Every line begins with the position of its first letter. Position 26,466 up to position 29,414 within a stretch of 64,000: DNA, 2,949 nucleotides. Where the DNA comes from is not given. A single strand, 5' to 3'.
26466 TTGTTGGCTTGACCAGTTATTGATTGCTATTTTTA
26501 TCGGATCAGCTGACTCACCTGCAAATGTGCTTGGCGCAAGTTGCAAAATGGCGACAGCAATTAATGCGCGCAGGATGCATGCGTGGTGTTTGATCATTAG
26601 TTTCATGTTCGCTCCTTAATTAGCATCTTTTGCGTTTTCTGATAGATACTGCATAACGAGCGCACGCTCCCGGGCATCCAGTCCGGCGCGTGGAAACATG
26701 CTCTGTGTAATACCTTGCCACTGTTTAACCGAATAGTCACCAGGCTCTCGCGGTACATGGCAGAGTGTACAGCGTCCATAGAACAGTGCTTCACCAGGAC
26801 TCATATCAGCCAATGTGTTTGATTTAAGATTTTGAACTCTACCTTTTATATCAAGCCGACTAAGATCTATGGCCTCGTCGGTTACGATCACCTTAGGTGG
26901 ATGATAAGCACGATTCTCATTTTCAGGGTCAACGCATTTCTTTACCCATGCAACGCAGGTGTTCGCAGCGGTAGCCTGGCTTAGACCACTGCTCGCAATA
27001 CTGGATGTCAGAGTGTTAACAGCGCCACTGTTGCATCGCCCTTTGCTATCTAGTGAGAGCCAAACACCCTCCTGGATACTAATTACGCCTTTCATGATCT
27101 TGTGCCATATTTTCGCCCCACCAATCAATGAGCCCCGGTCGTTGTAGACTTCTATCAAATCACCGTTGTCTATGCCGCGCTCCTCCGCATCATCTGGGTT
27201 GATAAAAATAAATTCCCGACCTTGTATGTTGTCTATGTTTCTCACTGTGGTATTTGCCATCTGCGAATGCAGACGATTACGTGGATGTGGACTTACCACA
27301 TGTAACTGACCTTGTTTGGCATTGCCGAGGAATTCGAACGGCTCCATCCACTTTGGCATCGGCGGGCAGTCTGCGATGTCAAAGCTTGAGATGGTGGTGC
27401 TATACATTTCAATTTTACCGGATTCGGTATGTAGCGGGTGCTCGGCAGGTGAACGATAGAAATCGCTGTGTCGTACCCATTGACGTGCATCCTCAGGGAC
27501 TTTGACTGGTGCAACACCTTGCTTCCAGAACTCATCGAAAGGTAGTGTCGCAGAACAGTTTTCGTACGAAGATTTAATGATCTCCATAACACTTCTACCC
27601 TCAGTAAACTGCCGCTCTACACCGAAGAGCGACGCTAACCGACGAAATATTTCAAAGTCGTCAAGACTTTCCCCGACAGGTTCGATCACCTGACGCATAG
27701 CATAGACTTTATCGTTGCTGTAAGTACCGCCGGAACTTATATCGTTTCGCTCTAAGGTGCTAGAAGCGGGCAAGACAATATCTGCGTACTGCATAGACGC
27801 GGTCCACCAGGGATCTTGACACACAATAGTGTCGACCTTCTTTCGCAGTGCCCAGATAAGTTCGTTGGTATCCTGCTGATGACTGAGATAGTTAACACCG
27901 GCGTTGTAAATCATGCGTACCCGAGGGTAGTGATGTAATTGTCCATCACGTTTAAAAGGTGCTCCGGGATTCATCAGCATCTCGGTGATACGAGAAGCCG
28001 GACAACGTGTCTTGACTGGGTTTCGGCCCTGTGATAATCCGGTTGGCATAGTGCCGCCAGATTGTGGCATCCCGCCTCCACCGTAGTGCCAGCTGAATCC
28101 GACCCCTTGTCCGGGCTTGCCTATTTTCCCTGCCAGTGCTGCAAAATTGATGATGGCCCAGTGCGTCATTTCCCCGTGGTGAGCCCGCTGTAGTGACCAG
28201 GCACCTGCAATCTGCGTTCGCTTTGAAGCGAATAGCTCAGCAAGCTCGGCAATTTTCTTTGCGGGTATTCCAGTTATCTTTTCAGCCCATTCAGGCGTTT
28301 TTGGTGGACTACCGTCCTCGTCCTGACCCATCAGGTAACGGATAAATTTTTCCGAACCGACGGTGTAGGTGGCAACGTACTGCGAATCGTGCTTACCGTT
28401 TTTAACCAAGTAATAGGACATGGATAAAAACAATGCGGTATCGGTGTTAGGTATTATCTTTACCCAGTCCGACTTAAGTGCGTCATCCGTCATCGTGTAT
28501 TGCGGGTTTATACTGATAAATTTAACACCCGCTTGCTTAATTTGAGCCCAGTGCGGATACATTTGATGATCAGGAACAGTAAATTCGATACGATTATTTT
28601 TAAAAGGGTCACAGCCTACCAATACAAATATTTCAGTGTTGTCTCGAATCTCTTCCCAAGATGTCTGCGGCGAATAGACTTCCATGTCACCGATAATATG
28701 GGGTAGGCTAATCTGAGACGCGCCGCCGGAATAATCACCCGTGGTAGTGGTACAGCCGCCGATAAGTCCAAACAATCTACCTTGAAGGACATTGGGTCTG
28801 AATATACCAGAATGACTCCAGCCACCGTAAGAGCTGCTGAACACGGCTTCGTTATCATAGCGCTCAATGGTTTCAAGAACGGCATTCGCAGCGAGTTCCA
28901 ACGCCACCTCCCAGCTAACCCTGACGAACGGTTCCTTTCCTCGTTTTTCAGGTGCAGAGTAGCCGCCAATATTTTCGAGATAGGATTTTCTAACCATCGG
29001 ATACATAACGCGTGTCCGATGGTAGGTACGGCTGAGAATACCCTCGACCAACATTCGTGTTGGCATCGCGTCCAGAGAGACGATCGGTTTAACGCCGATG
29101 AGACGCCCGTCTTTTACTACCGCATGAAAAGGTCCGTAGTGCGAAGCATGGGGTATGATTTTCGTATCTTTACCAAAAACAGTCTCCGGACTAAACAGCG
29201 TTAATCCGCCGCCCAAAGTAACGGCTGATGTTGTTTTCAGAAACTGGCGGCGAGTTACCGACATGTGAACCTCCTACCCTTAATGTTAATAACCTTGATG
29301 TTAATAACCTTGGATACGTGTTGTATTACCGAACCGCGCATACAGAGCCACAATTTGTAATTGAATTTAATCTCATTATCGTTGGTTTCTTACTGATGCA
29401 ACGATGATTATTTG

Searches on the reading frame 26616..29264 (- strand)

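Call 19: search_protein_families(library=pfam, proteins=[window:26616-29264:-], max_evalue=0.00001)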
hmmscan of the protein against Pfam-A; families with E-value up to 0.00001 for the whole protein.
window:26616-29264:- (882 aa): 3 families
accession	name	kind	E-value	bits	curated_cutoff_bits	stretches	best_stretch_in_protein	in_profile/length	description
PF00384.28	Molybdopterin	-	6.8e-49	167.2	24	1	85-544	1-351/353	Molybdopterin oxidoreductase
PF01568.27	Molydop_binding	-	9.5e-24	84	26.8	1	654-770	1-109/110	Molydopterin dinucleotide binding domain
PF18364.6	Molybdopterin_N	-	1.8e-12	47.5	26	1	39-81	1-41/41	Molybdopterin oxidoreductase N-terminal domain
